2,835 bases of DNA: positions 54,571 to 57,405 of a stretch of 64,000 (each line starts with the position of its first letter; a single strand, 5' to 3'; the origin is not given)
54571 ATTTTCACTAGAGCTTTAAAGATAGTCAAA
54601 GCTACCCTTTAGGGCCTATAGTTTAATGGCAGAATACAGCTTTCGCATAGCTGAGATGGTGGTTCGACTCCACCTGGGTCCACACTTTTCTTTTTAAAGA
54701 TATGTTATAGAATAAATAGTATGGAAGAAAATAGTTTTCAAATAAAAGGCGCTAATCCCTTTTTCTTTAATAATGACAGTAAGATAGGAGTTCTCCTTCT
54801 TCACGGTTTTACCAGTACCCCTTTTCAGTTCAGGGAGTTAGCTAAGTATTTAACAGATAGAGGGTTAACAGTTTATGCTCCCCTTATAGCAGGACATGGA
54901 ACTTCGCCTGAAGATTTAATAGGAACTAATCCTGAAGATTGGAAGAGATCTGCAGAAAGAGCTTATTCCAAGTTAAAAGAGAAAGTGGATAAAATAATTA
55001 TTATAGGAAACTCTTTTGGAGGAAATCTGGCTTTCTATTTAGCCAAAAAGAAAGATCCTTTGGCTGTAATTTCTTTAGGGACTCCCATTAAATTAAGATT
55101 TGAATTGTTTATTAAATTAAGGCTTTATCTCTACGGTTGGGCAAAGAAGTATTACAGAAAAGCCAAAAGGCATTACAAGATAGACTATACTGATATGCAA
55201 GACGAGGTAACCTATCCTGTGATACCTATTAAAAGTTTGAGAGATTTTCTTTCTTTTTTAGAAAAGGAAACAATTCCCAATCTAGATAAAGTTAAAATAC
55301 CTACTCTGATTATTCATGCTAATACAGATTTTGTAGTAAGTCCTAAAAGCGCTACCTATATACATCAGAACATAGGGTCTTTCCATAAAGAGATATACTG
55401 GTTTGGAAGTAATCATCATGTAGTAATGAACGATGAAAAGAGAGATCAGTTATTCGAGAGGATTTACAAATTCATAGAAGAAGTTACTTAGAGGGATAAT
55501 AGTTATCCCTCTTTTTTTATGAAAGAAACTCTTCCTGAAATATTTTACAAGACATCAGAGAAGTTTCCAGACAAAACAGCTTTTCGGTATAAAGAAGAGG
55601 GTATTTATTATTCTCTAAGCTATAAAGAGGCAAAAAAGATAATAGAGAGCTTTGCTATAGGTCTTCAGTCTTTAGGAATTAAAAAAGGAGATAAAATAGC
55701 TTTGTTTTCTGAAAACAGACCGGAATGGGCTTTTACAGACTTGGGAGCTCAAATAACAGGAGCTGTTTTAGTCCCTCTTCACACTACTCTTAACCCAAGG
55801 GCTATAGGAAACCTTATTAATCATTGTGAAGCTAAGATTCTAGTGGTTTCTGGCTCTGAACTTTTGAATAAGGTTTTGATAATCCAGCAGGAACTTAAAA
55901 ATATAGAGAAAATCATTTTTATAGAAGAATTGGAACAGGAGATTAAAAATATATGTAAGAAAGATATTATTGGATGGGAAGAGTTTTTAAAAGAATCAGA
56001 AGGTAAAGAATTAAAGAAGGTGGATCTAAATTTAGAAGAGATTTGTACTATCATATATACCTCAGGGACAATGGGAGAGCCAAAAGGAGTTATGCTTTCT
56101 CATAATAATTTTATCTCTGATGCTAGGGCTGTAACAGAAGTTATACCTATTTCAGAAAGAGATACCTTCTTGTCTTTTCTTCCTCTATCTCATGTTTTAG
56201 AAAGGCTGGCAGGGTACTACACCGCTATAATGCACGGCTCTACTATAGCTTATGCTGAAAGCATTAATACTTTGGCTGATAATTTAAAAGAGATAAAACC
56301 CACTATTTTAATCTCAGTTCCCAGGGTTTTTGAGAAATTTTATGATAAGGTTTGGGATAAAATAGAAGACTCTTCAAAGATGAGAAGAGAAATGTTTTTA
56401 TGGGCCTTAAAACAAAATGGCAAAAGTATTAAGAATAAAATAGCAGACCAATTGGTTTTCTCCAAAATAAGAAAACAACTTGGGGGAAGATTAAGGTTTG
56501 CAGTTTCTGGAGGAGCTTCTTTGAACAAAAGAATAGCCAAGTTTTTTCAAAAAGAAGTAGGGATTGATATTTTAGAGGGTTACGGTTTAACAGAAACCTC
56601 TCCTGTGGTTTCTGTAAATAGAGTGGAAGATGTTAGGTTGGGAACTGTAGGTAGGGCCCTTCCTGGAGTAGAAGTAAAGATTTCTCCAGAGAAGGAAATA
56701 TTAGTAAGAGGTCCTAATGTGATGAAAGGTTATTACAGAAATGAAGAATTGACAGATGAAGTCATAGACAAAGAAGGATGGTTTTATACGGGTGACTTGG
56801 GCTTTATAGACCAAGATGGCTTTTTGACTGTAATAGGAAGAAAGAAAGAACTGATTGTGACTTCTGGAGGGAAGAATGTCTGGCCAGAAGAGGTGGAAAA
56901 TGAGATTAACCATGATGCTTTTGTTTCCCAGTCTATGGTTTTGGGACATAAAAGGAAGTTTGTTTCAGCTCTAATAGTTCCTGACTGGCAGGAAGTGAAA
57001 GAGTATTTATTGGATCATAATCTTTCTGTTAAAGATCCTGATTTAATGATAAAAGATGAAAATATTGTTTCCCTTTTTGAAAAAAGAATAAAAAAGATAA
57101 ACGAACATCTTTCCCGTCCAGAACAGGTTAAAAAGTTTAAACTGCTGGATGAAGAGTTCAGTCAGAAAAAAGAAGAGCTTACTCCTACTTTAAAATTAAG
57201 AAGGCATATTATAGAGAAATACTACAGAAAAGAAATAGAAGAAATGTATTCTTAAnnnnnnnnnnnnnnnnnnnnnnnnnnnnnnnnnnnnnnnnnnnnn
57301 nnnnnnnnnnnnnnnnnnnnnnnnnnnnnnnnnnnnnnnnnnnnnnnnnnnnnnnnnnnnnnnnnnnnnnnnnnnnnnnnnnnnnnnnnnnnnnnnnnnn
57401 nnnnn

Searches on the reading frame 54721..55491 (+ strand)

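Call 61: search_protein_families(library=pfam, proteins=[window:54721-55491:+], max_evalue=0.0001)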
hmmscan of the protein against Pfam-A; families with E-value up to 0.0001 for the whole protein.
window:54721-55491:+ (256 aa): 6 families
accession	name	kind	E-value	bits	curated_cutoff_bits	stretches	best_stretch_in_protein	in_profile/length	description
PF12146.15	Hydrolase_4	-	1.4e-18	67.5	27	1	23-239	6-238/239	Serine aminopeptidase, S33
PF00561.26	Abhydrolase_1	-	2.3e-14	54.1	25.8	1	24-150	3-133/245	alpha/beta hydrolase fold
PF12697.13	Abhydrolase_6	-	8e-13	50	26.3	1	24-245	1-215/217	Alpha/beta hydrolase family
PF01738.24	DLH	-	1.2e-05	25.5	21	0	82-112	87-119/217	Dienelactone hydrolase family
PF00326.27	Peptidase_S9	-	1.5e-05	25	22.6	0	90-255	64-209/213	Prolyl oligopeptidase family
PF03959.19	FSH1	-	6.9e-05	23.1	21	0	94-242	105-209/211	Serine hydrolase (FSH1)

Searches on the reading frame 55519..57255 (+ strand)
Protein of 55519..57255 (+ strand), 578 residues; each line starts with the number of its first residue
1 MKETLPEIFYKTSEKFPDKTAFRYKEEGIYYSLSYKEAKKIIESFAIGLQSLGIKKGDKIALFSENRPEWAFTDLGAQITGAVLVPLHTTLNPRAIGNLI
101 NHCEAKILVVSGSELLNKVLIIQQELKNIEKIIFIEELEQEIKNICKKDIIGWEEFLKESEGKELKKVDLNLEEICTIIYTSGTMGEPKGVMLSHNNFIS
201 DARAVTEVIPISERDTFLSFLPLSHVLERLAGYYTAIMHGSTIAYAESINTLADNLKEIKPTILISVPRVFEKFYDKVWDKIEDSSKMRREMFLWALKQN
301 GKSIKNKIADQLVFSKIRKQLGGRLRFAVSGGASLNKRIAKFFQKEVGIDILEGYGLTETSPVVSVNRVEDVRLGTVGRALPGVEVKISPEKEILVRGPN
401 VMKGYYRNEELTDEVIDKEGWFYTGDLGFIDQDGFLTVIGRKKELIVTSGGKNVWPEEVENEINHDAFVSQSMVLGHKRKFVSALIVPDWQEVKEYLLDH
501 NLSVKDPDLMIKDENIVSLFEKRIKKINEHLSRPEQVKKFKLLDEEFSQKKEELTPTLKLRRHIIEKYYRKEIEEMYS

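Call 61: search_protein_families(library=pfam, proteins=[window:55519-57255:+], max_evalue=0.0001)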
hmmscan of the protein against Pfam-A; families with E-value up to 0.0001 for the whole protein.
window:55519-57255:+ (578 aa): 2 families
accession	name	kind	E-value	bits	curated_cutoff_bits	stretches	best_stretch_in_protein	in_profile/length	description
PF00501.34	AMP-binding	-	1.1e-83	281.7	29.9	1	11-406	3-384/384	AMP-binding enzyme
PF23562.2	AMP-binding_C_3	-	9.6e-11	42.6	20.8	1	444-578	2-121/124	AMP-binding enzyme C-terminal domain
